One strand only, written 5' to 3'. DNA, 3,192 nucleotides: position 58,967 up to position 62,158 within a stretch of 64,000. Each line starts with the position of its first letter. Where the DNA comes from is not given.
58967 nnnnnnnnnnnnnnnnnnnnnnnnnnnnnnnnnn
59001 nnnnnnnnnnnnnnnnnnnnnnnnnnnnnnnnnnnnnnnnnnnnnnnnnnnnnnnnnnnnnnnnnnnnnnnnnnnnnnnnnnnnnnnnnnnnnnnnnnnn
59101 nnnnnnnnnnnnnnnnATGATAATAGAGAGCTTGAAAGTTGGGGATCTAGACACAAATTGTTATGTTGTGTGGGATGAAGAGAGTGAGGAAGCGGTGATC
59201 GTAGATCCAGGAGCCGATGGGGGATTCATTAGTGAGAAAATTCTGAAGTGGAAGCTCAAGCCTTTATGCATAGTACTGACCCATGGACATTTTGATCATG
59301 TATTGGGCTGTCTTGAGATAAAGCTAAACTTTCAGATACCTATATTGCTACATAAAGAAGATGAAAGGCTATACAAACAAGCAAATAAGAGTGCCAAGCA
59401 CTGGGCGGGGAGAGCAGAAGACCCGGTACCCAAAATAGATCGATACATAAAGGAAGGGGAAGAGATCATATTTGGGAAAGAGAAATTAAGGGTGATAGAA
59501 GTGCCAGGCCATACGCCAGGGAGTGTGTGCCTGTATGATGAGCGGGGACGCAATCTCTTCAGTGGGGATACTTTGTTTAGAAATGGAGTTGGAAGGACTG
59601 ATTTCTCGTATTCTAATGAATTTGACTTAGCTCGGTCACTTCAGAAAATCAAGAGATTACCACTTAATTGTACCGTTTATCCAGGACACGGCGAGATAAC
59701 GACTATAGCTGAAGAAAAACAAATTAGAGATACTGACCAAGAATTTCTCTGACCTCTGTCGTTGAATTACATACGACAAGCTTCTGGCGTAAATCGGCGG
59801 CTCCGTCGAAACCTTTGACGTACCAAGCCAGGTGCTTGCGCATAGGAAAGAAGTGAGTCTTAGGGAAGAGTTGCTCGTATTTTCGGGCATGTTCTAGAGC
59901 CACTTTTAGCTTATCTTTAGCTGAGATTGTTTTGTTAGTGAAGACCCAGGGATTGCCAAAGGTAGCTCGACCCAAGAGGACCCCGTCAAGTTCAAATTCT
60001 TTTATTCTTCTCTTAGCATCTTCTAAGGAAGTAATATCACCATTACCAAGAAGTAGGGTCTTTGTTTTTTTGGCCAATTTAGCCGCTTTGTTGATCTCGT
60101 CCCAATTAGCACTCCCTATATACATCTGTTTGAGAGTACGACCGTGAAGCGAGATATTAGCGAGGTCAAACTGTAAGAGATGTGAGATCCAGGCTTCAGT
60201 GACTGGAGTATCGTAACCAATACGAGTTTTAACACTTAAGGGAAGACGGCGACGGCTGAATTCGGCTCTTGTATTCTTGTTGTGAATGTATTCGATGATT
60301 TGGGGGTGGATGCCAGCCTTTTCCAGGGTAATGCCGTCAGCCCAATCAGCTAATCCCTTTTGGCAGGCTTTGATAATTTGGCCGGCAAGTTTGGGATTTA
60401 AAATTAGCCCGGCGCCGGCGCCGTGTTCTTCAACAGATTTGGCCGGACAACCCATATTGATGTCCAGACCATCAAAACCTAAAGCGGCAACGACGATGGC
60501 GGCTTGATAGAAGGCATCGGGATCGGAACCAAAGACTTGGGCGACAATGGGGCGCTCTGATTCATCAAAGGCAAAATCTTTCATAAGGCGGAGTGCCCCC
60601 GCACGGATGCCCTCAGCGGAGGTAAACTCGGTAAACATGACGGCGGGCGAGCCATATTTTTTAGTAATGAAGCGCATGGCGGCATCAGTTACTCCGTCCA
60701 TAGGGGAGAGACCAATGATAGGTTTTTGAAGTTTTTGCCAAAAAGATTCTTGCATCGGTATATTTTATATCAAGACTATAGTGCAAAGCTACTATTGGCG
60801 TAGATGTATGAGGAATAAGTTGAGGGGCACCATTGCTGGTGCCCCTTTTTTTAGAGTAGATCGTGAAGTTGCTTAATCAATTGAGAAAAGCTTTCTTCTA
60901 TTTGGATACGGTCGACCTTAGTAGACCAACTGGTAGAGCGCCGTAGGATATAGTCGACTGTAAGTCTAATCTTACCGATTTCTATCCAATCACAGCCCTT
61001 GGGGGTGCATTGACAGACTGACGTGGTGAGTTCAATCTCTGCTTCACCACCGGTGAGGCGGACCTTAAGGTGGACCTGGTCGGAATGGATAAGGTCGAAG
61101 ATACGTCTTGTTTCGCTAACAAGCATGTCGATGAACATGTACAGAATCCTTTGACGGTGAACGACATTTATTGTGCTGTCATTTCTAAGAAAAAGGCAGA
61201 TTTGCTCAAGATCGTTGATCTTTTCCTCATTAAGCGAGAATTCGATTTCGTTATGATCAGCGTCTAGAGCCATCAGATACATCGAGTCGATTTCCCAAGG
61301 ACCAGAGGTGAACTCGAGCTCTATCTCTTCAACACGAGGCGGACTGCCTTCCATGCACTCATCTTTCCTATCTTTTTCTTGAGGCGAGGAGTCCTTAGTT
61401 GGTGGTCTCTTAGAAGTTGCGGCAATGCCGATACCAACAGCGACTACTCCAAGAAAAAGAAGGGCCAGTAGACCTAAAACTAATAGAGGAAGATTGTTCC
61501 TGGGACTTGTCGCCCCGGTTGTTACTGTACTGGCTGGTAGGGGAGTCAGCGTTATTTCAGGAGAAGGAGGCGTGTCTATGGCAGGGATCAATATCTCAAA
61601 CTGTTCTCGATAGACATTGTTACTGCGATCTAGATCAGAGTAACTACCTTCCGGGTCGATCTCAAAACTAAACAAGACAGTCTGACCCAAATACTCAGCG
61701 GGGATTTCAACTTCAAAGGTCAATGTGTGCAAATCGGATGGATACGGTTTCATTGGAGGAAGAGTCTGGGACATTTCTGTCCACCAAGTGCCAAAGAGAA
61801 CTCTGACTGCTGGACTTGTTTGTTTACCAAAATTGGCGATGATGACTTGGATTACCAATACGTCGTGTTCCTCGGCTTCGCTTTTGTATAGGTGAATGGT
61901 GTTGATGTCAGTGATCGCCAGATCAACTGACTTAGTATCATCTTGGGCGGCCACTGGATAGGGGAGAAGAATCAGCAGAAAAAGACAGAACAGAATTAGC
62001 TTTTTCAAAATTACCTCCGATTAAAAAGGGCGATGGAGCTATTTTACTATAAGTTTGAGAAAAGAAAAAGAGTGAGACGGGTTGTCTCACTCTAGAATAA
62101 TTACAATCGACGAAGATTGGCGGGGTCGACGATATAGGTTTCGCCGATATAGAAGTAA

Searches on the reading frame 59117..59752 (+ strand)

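Call 47: search_protein_families(library=pfam, proteins=[window:59117-59752:+], max_evalue=0.01)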
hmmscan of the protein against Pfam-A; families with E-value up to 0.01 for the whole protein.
window:59117-59752:+ (211 aa): 3 families
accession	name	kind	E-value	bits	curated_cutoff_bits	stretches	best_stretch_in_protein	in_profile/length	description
PF00753.33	Lactamase_B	-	1e-32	114.1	22.7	1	9-191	2-196/196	Metallo-beta-lactamase superfamily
PF19583.5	ODP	-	4.7e-07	30.3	27.2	1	12-152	2-136/194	ODP family beta lactamase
PF12706.13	Lactamase_B_2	-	0.0016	18.5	27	1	27-80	3-64/200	Beta-lactamase superfamily domain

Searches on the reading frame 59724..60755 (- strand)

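Call 47: search_protein_families(library=pfam, proteins=[window:59724-60755:-], max_evalue=0.01)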
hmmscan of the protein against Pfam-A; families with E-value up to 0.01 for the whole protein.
window:59724-60755:- (343 aa): 1 family
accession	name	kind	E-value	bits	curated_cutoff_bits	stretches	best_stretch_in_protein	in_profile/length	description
PF01207.24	Dus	-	1.1e-54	186.2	20.4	2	171-336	123-299/311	Dihydrouridine synthase (Dus)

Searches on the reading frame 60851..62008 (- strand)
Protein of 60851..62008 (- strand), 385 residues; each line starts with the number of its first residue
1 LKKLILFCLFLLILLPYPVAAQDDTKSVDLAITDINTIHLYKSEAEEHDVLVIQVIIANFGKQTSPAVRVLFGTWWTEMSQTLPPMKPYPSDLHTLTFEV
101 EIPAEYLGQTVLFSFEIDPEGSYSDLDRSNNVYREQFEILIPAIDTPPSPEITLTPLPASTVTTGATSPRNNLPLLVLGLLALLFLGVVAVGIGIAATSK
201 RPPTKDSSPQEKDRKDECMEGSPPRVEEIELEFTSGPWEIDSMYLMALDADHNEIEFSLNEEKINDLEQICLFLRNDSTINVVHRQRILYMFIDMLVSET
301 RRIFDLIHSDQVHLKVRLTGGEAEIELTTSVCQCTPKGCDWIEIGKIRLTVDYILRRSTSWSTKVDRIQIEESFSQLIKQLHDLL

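Call 47: search_protein_families(library=pfam, proteins=[window:60851-62008:-], max_evalue=0.01)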
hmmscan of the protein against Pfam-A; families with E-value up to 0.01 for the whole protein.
window:60851-62008:- (385 aa): 1 family
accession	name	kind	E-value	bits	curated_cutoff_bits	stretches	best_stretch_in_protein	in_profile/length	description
PF07705.17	CARDB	-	0.00073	20.2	22.7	1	29-133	3-99/101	CARDB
